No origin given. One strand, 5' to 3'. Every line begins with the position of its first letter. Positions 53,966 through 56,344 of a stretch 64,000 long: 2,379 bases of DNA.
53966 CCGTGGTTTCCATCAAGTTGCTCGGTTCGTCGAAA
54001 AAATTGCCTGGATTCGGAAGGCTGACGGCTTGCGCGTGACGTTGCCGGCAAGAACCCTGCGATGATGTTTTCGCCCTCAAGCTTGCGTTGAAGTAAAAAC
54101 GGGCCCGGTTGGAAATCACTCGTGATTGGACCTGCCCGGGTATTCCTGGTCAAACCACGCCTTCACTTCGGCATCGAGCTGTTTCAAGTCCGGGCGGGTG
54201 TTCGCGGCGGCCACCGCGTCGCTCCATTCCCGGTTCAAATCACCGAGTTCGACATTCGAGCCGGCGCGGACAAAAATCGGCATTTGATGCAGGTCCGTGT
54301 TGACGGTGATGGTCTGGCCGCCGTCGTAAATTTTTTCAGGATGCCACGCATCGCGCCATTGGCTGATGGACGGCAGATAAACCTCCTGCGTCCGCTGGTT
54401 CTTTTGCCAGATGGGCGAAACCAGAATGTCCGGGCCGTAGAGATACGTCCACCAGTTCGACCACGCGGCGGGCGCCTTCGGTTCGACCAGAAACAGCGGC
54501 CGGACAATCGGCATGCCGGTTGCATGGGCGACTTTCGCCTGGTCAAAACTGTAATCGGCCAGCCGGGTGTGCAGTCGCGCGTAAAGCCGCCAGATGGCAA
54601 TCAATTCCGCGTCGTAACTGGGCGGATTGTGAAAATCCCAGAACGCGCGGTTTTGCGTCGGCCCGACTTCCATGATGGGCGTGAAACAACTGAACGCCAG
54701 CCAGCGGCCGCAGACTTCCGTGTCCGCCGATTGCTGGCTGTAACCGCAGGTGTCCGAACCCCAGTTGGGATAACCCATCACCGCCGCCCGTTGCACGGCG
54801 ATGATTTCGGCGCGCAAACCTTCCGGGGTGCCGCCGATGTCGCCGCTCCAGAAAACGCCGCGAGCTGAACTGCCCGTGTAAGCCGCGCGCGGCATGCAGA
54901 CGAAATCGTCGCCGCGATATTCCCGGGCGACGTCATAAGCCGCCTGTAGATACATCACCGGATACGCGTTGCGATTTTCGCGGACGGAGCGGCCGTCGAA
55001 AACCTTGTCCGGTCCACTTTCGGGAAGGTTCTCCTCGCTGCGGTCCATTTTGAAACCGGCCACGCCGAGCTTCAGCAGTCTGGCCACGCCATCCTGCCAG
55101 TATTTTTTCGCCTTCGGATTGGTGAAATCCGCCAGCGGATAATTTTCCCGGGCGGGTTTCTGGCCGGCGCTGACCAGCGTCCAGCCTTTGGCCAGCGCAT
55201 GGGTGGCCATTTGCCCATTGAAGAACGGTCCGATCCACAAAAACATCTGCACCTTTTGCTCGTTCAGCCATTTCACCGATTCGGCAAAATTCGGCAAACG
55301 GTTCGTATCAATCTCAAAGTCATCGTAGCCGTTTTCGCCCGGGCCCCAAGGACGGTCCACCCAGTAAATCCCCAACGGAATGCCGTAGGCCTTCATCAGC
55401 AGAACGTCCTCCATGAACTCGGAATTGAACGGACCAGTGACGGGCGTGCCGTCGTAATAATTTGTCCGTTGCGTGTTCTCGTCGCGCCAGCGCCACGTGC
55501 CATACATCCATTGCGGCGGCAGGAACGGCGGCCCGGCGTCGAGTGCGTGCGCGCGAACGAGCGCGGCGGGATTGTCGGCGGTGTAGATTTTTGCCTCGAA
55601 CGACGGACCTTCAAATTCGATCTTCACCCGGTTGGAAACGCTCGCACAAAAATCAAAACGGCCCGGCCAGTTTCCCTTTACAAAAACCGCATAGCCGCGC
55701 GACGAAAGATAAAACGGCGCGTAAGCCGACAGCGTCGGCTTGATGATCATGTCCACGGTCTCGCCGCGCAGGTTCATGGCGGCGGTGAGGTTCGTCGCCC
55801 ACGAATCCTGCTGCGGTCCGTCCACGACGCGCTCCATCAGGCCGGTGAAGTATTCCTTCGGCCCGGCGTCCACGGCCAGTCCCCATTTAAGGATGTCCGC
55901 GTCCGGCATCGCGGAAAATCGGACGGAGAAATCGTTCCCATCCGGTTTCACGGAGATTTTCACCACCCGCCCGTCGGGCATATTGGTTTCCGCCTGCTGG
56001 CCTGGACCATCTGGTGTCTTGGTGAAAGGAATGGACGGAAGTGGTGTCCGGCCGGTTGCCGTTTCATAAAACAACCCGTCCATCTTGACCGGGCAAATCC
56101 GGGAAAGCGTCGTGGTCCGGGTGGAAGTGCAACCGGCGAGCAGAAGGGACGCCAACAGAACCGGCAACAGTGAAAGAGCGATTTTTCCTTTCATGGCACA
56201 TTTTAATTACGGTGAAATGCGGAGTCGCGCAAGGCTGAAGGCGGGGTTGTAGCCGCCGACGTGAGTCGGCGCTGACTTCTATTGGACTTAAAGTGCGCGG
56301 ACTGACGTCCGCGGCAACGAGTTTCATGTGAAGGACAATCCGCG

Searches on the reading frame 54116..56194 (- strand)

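Call 55: search_protein_families(library=pfam, proteins=[window:54116-56194:-], max_evalue=0.001)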
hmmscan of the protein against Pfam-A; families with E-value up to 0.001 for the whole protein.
window:54116-56194:- (692 aa): 2 families
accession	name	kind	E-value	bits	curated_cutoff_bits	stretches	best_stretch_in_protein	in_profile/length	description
PF01055.32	Glyco_hydro_31_2nd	-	7.8e-45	154.1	23.5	1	223-550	1-326/328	Glycosyl hydrolases family 31 TIM-barrel domain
PF21365.3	Glyco_hydro_31_3rd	-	5e-19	69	24.4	1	560-646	1-85/87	Glycosyl hydrolase family 31 C-terminal domain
